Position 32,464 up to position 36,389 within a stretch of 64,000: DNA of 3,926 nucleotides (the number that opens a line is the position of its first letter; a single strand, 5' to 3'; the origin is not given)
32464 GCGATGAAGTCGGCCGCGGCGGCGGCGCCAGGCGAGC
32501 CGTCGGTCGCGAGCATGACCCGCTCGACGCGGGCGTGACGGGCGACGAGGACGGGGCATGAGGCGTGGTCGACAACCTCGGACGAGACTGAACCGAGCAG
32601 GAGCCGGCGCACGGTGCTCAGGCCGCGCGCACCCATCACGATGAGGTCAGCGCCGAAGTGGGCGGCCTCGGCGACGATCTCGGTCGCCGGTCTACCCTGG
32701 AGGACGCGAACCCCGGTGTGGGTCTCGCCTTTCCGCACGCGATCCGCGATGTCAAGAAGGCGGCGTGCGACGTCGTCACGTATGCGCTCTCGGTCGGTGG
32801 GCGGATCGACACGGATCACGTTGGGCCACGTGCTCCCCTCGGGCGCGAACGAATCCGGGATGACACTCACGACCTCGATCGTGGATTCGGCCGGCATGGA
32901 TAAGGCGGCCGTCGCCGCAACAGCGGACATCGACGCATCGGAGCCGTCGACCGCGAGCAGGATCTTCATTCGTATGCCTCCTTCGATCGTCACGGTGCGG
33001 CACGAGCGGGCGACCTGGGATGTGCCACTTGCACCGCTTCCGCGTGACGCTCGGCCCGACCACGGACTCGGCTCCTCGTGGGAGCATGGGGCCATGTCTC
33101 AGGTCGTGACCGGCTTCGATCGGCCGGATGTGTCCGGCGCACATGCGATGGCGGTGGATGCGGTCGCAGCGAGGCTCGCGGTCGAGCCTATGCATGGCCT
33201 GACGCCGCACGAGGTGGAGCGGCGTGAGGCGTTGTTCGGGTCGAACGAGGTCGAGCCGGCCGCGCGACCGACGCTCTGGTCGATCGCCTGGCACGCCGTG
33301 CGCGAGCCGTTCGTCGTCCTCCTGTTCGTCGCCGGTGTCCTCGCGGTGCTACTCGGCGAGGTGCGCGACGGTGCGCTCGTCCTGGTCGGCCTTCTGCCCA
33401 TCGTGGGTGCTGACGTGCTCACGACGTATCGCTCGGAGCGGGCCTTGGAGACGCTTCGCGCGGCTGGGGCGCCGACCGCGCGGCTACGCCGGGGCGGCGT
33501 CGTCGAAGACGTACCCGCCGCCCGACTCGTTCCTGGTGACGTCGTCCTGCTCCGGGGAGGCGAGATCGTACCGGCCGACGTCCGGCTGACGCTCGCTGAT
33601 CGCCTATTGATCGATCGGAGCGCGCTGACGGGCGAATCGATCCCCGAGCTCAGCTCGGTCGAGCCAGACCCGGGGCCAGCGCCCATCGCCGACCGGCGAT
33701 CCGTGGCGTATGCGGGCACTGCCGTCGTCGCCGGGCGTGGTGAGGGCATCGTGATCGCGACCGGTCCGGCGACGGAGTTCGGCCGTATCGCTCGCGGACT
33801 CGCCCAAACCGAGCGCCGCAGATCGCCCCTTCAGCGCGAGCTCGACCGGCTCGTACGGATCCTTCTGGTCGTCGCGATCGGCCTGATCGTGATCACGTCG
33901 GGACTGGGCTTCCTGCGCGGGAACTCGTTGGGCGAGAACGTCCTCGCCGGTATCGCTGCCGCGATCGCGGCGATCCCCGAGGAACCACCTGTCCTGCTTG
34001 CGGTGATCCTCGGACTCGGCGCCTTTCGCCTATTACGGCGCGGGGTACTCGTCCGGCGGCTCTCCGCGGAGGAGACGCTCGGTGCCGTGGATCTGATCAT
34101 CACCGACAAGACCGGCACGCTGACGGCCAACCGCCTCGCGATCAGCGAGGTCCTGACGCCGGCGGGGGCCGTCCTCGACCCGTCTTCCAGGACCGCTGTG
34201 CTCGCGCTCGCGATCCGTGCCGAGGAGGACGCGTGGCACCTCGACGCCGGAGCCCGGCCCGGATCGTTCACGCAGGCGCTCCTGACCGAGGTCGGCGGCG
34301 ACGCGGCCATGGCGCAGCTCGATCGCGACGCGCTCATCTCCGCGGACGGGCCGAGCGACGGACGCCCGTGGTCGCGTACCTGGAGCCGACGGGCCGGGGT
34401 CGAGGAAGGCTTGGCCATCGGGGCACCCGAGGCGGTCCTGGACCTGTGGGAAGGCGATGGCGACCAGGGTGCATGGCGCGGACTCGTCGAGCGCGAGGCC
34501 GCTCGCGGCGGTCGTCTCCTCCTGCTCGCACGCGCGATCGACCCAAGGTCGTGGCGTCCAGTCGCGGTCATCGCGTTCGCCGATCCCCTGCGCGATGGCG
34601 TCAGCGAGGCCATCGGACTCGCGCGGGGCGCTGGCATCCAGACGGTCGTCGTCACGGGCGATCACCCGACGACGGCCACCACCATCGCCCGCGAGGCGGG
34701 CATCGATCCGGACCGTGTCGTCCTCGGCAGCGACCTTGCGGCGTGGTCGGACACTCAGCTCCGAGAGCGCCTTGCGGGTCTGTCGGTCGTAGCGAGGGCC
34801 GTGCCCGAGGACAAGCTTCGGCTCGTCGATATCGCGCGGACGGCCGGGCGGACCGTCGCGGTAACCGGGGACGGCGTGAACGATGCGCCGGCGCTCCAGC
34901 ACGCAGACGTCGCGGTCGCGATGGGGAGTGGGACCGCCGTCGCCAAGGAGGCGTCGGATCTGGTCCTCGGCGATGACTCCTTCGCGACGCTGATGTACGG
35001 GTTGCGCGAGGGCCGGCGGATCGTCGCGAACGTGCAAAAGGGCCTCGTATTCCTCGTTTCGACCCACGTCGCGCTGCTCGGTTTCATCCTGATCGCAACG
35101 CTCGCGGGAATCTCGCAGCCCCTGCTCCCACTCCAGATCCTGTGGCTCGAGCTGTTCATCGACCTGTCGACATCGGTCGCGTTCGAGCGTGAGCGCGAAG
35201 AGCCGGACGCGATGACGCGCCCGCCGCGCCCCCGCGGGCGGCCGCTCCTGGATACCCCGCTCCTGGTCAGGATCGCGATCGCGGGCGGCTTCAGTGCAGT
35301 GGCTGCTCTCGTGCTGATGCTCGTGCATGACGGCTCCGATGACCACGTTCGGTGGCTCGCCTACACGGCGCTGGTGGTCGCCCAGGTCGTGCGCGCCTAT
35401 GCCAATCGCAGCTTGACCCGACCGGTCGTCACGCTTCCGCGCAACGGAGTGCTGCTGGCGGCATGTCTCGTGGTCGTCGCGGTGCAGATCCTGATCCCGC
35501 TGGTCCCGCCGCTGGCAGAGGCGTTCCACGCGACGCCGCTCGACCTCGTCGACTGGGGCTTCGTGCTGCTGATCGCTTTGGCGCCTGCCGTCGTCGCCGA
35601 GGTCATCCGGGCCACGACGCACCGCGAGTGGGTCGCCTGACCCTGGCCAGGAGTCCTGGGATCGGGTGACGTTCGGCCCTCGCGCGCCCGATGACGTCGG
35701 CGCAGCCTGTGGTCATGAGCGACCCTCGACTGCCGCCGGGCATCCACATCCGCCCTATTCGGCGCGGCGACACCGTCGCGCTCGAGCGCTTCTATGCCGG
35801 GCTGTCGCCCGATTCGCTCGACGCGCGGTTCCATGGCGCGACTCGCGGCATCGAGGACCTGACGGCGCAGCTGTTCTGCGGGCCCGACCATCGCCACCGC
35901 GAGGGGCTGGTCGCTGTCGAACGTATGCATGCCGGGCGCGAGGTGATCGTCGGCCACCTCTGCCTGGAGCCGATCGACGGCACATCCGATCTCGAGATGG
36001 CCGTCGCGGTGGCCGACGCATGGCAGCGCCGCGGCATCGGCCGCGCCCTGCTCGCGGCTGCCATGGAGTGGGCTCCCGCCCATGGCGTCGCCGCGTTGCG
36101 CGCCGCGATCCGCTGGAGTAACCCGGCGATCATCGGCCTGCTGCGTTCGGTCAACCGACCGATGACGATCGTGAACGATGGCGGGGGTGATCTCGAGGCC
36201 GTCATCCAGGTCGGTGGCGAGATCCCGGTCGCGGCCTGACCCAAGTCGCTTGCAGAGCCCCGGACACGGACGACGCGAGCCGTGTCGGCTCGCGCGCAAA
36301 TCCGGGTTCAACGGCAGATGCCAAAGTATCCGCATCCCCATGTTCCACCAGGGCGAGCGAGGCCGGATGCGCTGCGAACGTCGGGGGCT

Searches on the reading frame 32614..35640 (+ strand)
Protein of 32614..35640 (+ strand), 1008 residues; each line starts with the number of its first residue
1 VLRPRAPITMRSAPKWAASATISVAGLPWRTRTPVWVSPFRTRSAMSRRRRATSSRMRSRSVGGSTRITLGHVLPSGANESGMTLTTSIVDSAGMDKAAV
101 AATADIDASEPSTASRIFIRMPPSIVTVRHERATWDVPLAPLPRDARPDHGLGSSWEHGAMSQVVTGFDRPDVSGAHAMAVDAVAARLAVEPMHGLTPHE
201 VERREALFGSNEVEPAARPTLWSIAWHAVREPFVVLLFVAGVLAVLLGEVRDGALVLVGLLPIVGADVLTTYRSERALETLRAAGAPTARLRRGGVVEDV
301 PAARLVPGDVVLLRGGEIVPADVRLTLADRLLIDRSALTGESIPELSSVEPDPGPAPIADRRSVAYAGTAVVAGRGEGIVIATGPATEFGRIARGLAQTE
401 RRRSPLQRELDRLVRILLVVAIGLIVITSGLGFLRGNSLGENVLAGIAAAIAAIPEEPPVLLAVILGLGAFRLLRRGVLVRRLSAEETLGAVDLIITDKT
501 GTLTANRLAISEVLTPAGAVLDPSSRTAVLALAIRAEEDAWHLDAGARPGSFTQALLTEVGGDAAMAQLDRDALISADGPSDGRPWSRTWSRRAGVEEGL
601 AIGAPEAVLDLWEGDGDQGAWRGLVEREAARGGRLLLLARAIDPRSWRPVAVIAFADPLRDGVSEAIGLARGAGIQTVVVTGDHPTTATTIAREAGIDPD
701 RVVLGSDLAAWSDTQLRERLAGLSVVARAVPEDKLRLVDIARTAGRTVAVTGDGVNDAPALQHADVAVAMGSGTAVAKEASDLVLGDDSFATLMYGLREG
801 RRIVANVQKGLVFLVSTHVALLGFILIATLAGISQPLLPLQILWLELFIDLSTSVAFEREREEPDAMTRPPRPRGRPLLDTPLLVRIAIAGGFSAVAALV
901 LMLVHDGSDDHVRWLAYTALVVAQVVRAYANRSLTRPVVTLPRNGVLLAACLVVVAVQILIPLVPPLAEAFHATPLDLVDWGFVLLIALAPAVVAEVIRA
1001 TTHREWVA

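Call 7: search_protein_families(library=pfam, proteins=[window:32614-35640:+])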
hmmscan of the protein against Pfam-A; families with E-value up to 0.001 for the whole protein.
window:32614-35640:+ (1008 aa): 6 families
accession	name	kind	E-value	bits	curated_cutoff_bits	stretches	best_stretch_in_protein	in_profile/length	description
PF00122.25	E1-E2_ATPase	-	2.7e-41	141.5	28.1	1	286-475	4-180/181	E1-E2 ATPase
PF00689.26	Cation_ATPase_C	-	4.6e-38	131.2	27.3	1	835-999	2-173/175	Cation transporting ATPase, C-terminus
PF00702.32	Hydrolase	-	2e-16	61.4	26.4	1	492-765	1-191/191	haloacid dehalogenase-like hydrolase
PF00690.31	Cation_ATPase_N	-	4.1e-15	55.6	20.4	1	177-243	2-68/69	Cation transporter/ATPase, N-terminus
PF08282.18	Hydrolase_3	-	2.3e-05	24.7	20.9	1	746-787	204-245/255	haloacid dehalogenase-like hydrolase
PF12710.13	HAD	-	0.0001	23.2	27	1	621-762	44-189/189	haloacid dehalogenase-like hydrolase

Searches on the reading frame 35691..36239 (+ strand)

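Call 7: search_protein_families(library=pfam, proteins=[window:35691-36239:+])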
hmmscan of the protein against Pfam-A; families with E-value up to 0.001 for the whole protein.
window:35691-36239:+ (182 aa): 3 families
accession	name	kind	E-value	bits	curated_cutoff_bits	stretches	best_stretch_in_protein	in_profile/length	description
PF00583.31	Acetyltransf_1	-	9.4e-11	42.4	20.7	1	62-151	24-111/116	Acetyltransferase (GNAT) family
PF13508.13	Acetyltransf_7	-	4.7e-08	33.7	27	1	78-134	11-63/84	Acetyltransferase (GNAT) domain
PF13302.13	Acetyltransf_3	-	7.2e-05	23.9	25.4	1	64-152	47-133/138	Acetyltransferase (GNAT) domain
